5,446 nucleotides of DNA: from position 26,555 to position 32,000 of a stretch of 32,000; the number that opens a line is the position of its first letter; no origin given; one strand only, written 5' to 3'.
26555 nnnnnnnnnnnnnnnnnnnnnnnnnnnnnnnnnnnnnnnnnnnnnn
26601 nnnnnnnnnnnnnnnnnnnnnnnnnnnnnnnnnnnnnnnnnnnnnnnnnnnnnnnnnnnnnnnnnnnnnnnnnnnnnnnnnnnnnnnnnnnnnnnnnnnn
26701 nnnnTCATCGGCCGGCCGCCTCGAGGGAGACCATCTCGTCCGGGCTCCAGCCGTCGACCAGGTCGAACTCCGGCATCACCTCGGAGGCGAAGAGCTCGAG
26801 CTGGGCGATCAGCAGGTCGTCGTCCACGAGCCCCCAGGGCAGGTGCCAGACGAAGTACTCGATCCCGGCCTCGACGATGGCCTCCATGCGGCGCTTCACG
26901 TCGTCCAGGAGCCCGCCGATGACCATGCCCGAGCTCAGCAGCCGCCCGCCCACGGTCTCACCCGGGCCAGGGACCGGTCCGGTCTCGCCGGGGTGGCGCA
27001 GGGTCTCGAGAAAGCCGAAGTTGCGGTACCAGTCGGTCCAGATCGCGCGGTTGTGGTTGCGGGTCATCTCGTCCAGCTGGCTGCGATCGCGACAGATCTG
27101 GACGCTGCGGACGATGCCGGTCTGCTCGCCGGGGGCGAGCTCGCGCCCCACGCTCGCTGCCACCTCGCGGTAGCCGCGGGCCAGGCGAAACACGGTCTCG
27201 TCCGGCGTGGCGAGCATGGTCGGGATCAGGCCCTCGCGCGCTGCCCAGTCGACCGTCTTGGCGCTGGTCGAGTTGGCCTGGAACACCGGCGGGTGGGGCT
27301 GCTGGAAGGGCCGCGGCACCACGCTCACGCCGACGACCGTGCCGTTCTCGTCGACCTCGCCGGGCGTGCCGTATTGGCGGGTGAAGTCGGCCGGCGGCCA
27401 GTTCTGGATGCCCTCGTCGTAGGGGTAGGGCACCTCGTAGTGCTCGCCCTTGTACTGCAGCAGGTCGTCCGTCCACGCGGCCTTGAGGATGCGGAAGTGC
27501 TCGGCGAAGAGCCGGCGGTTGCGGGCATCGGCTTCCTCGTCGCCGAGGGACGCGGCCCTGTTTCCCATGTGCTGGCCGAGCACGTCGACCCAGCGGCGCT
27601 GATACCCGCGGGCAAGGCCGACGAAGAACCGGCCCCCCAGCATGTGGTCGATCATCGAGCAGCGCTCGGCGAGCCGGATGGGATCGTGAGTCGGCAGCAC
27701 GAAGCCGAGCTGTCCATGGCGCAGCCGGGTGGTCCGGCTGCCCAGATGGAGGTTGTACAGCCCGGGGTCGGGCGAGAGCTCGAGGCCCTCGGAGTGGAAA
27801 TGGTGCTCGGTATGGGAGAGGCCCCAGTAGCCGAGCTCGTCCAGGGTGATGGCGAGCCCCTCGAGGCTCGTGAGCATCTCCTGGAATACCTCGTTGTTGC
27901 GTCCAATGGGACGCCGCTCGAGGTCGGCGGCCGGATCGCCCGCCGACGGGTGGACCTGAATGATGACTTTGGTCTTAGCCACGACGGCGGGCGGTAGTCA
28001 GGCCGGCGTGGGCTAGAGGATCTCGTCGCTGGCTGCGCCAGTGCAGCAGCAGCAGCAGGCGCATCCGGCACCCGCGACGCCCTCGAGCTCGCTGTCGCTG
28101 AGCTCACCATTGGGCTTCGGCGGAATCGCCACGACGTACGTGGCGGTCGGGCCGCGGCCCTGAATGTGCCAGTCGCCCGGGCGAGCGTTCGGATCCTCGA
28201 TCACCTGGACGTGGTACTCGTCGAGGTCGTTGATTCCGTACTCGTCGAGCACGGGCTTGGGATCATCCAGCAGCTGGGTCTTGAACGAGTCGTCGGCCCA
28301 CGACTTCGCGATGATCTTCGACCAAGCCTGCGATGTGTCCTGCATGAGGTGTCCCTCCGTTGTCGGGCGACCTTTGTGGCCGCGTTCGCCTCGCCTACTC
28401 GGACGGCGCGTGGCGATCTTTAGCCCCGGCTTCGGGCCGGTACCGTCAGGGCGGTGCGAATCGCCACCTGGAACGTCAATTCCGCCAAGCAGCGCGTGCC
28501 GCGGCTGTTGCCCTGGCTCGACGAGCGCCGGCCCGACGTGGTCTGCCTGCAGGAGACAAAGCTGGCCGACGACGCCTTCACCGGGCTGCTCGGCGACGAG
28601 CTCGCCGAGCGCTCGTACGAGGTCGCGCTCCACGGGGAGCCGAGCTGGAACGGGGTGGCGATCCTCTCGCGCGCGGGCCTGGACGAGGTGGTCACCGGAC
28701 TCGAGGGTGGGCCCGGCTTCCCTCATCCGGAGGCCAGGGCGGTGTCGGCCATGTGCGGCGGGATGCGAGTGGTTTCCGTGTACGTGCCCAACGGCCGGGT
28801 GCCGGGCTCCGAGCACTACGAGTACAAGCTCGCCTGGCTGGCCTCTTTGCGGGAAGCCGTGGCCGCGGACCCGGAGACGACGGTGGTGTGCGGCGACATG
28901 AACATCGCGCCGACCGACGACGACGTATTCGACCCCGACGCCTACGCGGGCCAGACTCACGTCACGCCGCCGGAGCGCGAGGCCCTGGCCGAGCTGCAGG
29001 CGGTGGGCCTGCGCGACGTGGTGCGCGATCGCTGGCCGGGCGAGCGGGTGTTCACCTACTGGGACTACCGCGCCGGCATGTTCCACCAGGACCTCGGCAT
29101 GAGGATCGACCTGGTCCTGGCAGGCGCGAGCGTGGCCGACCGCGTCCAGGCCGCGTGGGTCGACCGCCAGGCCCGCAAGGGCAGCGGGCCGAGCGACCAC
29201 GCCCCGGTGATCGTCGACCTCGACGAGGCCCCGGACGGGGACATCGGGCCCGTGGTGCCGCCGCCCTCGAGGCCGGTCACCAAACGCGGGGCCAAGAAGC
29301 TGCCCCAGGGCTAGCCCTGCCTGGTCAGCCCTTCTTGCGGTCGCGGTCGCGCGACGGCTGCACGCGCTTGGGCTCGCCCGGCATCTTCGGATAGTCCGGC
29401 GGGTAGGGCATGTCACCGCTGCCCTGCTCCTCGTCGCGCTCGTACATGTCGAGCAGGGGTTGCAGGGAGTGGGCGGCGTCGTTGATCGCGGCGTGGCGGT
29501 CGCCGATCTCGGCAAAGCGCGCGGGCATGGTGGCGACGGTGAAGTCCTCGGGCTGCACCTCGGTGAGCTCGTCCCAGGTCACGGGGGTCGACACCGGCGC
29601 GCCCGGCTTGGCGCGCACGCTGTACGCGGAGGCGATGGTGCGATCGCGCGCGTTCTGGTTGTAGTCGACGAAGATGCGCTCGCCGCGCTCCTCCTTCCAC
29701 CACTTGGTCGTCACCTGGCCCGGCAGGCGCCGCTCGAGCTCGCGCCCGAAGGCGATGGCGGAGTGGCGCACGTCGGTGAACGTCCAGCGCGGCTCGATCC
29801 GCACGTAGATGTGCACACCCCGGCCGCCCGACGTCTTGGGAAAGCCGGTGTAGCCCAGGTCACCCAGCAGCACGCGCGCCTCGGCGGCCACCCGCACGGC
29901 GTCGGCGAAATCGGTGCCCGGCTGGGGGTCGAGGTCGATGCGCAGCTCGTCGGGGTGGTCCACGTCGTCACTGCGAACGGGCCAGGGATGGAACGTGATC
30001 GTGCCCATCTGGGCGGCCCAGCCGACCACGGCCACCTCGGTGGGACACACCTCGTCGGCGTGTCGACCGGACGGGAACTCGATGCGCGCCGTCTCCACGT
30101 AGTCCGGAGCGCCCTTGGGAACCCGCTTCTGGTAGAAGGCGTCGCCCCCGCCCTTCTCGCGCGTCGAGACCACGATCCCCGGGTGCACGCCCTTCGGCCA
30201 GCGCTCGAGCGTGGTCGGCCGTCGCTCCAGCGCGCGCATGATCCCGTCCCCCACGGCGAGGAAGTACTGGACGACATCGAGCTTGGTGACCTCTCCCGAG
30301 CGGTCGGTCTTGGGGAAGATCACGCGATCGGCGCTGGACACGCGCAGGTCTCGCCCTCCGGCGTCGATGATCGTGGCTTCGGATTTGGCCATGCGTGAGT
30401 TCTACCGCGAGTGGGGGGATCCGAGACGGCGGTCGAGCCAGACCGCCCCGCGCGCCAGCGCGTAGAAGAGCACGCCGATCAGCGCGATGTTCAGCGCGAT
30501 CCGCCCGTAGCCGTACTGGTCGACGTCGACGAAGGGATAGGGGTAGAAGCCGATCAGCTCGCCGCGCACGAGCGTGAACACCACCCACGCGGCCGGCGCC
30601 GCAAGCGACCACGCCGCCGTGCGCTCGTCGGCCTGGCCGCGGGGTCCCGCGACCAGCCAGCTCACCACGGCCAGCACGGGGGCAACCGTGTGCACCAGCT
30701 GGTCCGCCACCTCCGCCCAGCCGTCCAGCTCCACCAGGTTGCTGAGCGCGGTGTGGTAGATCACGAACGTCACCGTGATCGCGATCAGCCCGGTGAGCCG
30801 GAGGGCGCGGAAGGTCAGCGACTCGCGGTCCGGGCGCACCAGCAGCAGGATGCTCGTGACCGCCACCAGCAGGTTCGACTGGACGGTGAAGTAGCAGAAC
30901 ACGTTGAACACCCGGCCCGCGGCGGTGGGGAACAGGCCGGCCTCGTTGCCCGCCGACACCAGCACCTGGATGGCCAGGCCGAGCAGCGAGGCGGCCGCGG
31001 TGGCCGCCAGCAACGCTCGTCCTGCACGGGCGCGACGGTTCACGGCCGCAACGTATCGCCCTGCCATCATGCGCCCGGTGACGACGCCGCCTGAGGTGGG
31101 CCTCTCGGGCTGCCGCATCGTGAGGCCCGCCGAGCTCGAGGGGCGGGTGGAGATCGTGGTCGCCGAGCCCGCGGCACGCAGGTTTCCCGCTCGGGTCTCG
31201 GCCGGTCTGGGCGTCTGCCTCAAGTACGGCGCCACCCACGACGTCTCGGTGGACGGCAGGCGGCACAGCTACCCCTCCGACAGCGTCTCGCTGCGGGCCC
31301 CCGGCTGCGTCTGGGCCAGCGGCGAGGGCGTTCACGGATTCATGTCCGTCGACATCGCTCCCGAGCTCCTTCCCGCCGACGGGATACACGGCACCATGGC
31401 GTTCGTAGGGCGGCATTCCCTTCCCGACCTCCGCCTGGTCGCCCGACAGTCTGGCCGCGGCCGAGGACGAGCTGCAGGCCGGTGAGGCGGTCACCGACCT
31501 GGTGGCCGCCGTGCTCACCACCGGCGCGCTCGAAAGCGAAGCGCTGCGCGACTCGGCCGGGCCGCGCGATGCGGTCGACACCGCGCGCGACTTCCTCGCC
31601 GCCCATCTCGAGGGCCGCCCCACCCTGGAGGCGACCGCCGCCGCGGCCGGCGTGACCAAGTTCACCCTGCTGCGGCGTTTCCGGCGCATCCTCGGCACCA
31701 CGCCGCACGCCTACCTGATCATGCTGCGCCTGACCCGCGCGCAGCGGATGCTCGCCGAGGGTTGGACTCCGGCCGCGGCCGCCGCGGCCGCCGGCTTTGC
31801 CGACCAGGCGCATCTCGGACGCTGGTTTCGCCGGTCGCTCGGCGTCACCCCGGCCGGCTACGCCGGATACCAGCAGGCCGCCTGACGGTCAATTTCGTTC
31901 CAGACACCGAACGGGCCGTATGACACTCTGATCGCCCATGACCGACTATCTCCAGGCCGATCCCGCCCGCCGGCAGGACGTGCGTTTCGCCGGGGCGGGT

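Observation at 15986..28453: Eight-gene NHLP-leader thiazole/oxazole RiPP operon carrying two non-canonical redox enzymes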

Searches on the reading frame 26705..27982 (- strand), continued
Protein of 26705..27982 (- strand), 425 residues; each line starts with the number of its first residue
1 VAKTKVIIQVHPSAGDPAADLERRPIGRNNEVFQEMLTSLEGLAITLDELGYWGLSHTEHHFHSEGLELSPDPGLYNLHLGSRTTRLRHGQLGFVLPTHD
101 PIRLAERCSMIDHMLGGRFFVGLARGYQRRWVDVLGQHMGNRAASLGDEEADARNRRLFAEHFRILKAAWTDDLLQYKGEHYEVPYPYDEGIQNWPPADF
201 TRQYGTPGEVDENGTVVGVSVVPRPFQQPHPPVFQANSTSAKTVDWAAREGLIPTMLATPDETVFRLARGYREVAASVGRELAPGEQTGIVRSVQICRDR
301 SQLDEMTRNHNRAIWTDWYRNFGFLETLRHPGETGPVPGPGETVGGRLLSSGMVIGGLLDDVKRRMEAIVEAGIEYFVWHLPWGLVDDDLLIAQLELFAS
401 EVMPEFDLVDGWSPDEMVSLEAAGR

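Call 53: predict_structure(alignment_id=A3)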
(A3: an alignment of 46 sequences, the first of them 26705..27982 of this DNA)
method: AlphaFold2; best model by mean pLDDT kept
length: 425 residues; sequences in the alignment: 46
mean_pLDDT: 87.0   pTM: 0.89
mean pLDDT of the five models: 87.0, 84.8, 83.6, 82.4, 79.8
residues with pLDDT >= 90: 250; 70-90: 121; 50-70: 41; < 50: 13
segments of 3 or more residues with pLDDT < 50: 413-425
pLDDT, mean of each block of 10 residues (from residue 1): 89 86 88 93 97 84 62 86 95 84 93 96 79 64 69 86 92 82 69 88 88 87 89 89 93 92 94 97 94 96 93 88 87 92 94 96 97 96 93 98 93 48 40
secondary structure, 60 per line:
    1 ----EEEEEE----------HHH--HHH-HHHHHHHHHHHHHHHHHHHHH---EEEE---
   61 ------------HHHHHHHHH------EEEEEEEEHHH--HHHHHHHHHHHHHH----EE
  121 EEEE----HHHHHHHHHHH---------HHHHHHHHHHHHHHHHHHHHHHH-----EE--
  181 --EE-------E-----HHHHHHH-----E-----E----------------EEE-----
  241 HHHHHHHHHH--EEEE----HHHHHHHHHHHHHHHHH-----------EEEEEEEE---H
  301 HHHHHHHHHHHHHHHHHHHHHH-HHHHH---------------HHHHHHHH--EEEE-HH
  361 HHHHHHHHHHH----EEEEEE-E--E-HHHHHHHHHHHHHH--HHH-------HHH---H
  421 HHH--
elements in order: E5-10 H30-50 E54-57 H73-81 E88-95 H101-114 E119-124 H129-139 H149-171 H198-204 E233-235 H241-250 E253-256 H261-277 E289-296 H300-322 H324-328 H344-351 E354-357 H359-371 E376-381 H388-401 H420-423

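Call 55: fold_search(model_id=the predicted structure, library=pdb)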
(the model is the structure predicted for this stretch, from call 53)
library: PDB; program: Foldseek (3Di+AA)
matches with E <= 10: 1335; with E <= 0.001: 150
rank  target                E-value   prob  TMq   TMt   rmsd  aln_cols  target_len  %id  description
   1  7bip_A                9.5e-21  1.00  0.67  0.85   3.8       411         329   18  Crystal structure of monooxygenase RslO1 from Streptomyces bottropensis (released 2021-01-20)
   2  2i7g_A                1.5e-19  1.00  0.68  0.83   3.6       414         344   18  Crystal Structure of Monooxygenase from Agrobacterium tumefaciens (released 2006-10-03)
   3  8cbb_B                6.5e-19  1.00  0.69  0.83   5.8       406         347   20  Structure of homodimeric luciferase from Enhygromyxa salina (released 2024-02-07)
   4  2i7g_B                1.7e-18  1.00  0.65  0.79   3.9       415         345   18  Crystal Structure of Monooxygenase from Agrobacterium tumefaciens (released 2006-10-03)
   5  8cbb_A                2.3e-18  1.00  0.67  0.82   4.6       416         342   20  Structure of homodimeric luciferase from Enhygromyxa salina (released 2024-02-07)
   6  4uwm_B                7.2e-18  1.00  0.64  0.74   5.4       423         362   16  Type II Baeyer-Villiger monooxygenase.The oxygenating constituent of 3,6-diketocamphane monooxygenase from CAM plasmid (released 2015-08-26)
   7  1luc_A                9.6e-18  1.00  0.68  0.88   3.2       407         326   20  BACTERIAL LUCIFERASE (released 1996-12-07)
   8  6ket_A                1.0e-17  1.00  0.63  0.75   5.1       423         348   15  Flavin-utilizing Monooxygenase (OX) Domain of Hybrid Polyketide/Non-Ribosomal Peptide Synthetase (released 2019-09-25)
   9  3fgc_C                1.4e-17  1.00  0.68  0.82   8.2       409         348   19  Crystal Structure of the Bacterial Luciferase:Flavin Complex Reveals the Basis of Intersubunit Communication (released 2009-05-26)
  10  8cbb_C                1.4e-17  1.00  0.68  0.81   6.9       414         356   20  Structure of homodimeric luciferase from Enhygromyxa salina (released 2024-02-07)
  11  8cbb_D                1.5e-17  1.00  0.65  0.80   5.0       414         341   20  Structure of homodimeric luciferase from Enhygromyxa salina (released 2024-02-07)
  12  3fgc_A                1.6e-17  1.00  0.68  0.82   7.9       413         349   19  Crystal Structure of the Bacterial Luciferase:Flavin Complex Reveals the Basis of Intersubunit Communication (released 2009-05-26)
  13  4uwm_A                2.1e-17  1.00  0.65  0.75   5.3       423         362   15  Type II Baeyer-Villiger monooxygenase.The oxygenating constituent of 3,6-diketocamphane monooxygenase from CAM plasmid (released 2015-08-26)
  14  1brl_A                2.5e-17  1.00  0.67  0.82   7.3       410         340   20  THREE-DIMENSIONAL STRUCTURE OF BACTERIAL LUCIFERASE FROM VIBRIO HARVEYI AT 2.4 ANGSTROMS RESOLUTION (released 1996-04-01)
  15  5aec_A                2.8e-17  1.00  0.67  0.77   5.2       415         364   17  Type II Baeyer-Villiger monooxygenase.The oxygenating constituent of 3,6-diketocamphane monooxygenase from CAM plasmid (released 2015-09-09)
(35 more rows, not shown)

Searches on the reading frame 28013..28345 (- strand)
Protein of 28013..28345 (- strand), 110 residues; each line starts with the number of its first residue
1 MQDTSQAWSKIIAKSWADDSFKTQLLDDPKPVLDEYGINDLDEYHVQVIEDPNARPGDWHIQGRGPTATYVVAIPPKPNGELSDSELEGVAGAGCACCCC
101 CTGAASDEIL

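Call 7: search_protein_families(library=pfam, proteins=[window:28013-28345:-], max_evalue=0.01)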
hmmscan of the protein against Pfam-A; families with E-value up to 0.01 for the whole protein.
window:28013-28345:- (110 aa): 1 family
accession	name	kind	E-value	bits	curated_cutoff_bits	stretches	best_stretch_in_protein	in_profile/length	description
PF02979.21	NHase_alpha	-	3.9e-06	26.8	27.2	1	7-52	40-85/184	Nitrile hydratase, alpha chain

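Call 8: search_protein_families(library=ncbifam, proteins=[window:28013-28345:-], max_evalue=0.01)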
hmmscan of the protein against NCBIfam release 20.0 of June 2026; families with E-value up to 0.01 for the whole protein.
window:28013-28345:- (110 aa): 5 families
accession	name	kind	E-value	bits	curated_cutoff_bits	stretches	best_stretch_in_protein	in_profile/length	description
TIGR03793.1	leader_NHLP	domain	7.3e-15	54.6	50.9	1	6-52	4-50/77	NHLP leader peptide family RiPP precursor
TIGR01323.1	nitrile_alph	equivalog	1.1e-06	28.4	249.85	1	8-52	41-85/189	nitrile hydratase subunit alpha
TIGR04351.1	TOMM_nitrile_2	subfamily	4e-05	23.1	65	1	10-39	4-33/48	TIGR04351 family putative TOMM peptide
TIGR03795.1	RNP_Burkhold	subfamily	0.00035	20.8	41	1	10-78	19-93/114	BMA_0021/BMA_0022 family TOMM bacteriocin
NF038399.1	NH_RiPP_Os17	domain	0.0057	16.7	40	0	8-38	3-33/63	Os1348 family NHLP clan protein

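Call 28: find_related_loci(query=A1, collection=metagenome_contigs, flank=10000)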
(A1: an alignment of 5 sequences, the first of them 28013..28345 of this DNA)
Query A1 (110 aa) in metagenome_contigs; peptide patterns used: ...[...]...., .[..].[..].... (x = any residue, [..] = any of these).
123 stretches matched a pattern; 1 encode a relative of the query (tblastn E <= 1e-3); 1 distinct loci.
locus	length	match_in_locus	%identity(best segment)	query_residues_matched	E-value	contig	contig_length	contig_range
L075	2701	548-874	79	1-110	8e-52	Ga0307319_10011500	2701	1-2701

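Call 30: find_homologous_proteins(query=window:28013-28345:-, max_evalue=0.001)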
Query window:28013-28345:- (110 aa): 15 proteins with E <= 0.001 among 15 candidates.
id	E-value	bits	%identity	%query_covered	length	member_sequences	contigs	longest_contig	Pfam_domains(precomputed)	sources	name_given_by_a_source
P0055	1.4e-70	253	99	100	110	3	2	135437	PF02979.22,PF27793.1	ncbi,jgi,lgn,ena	-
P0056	4.2e-59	216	80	100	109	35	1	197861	PF02979.22,PF27793.1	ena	-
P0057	6.1e-58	212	79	100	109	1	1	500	PF02979.22,PF27793.1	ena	-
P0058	7.1e-58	212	80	100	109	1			PF02979.22,PF27793.1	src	-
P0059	2.2e-57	210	76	100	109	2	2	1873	PF02979.22,PF27793.1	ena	-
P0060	3.7e-57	209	78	100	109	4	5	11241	PF02979.22,PF27793.1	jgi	jgi:hypothetical protein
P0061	7.7e-56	205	75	100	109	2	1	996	PF27793.1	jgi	jgi:hypothetical protein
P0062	1.3e-54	201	78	100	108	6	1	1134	PF02979.22,PF27793.1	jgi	jgi:hypothetical protein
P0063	1.6e-53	198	74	100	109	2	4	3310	PF02979.22,PF27793.1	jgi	jgi:hypothetical protein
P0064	2.1e-53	197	76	100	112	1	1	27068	PF02979.22,PF27793.1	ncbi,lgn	-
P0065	2.4e-52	194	73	100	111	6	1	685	PF02979.22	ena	-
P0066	1.3e-51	192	72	82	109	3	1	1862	PF27793.1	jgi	jgi:hypothetical protein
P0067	3.5e-49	184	72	86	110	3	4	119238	PF02979.22,PF27793.1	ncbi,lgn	ncbi:MAG TPA: hypothetical protein VIB48_04145 [Acidimicrobiia bacterium]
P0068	4.9e-48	180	69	100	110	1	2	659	PF02979.22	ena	-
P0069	5.5e-48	180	83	85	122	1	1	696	PF02979.22,PF27793.1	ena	-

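Call 47: find_encoding_contigs(protein=P0064, flank=10000, max_places=2)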
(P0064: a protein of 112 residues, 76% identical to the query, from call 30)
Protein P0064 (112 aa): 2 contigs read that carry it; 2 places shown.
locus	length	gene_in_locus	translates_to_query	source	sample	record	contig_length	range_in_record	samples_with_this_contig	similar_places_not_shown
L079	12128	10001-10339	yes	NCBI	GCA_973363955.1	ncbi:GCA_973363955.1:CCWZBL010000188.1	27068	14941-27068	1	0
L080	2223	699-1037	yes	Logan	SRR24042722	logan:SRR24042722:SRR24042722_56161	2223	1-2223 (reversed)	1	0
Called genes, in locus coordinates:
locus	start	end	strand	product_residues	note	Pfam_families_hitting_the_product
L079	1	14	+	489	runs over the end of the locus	PF00206:Lyase_1, PF14698:ASL_C2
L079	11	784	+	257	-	PF00106:adh_short, PF08659:KR, PF23441:SDR (weak), PF13561:adh_short_C2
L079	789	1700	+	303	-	PF01144:CoA_trans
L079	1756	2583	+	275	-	PF01144:CoA_trans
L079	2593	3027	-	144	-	PF01850:PIN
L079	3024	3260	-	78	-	PF01402:RHH_1 (weak)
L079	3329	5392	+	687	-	PF02629:CoA_binding (faint), PF13380:CoA_binding_2, PF13607:Succ_CoA_lig, PF19045:Ligase_CoA_2, PF13549:ATP-grasp_5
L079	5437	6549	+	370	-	PF01717:Meth_synt_2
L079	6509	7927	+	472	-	PF00171:Aldedh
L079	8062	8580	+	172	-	PF07681:DoxX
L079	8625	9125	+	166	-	-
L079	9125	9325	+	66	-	-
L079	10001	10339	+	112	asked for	PF02979:NHase_alpha (weak), PF27793:RNP_Burkhold (weak)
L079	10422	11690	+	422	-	PF00296:Bac_luciferase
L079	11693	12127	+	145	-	?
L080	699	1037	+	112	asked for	PF02979:NHase_alpha (weak), PF27793:RNP_Burkhold (weak)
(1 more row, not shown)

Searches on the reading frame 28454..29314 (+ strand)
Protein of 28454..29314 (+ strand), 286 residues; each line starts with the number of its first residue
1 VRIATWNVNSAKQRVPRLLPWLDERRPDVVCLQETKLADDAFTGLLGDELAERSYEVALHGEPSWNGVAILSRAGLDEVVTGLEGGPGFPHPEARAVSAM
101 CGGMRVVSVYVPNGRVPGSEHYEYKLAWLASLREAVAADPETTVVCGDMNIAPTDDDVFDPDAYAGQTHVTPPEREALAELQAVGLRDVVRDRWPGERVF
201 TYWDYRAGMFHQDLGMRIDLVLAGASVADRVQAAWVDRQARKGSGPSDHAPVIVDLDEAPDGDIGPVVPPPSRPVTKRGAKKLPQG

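Call 22: search_protein_families(library=pfam, proteins=[window:28454-29314:+], max_evalue=0.01)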
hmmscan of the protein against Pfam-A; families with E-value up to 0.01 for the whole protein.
window:28454-29314:+ (286 aa): 2 families
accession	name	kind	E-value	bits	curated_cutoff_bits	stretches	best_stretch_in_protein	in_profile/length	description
PF03372.29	Exo_endo_phos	-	3.6e-29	102.5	24.5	1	4-249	1-225/225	Endonuclease/Exonuclease/phosphatase family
PF14529.12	Exo_endo_phos_2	-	0.00085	19.6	27.4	0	104-151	1-41/117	Endonuclease-reverse transcriptase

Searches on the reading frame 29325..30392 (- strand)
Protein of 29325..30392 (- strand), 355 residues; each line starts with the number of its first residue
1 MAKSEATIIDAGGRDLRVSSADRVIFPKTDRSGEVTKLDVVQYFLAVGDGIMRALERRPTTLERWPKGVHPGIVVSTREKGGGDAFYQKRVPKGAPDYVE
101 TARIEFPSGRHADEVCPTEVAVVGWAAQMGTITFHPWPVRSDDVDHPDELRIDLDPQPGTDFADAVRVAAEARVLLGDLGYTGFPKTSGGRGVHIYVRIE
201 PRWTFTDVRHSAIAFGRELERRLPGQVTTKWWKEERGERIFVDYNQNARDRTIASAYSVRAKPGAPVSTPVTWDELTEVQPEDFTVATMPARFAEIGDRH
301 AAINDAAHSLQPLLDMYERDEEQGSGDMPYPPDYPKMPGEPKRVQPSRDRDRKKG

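Call 22: search_protein_families(library=pfam, proteins=[window:29325-30392:-], max_evalue=0.01)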
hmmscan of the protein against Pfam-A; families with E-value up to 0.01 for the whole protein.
window:29325-30392:- (355 aa): 2 families
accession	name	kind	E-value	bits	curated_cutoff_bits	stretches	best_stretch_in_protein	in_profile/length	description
PF21686.3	LigD_Prim-Pol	-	9.5e-90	301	27.4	1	36-299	1-253/254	LigD, primase-polymerase domain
PF01896.25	DNA_primase_S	-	1.9e-15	58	26.8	1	152-273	1-163/163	DNA primase small subunit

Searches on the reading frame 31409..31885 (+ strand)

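Call 63: search_protein_families(library=pfam, proteins=[window:31409-31885:+], max_evalue=0.001)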
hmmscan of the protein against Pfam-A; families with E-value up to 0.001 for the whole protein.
window:31409-31885:+ (158 aa): 2 families
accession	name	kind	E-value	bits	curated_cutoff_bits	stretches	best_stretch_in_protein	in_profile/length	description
PF12833.13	HTH_18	-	5.9e-20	71.8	33.6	1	77-151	2-77/80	Helix-turn-helix domain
PF00165.29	HTH_AraC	-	8e-08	32.7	26.6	0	75-103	13-41/42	Bacterial regulatory helix-turn-helix proteins, AraC family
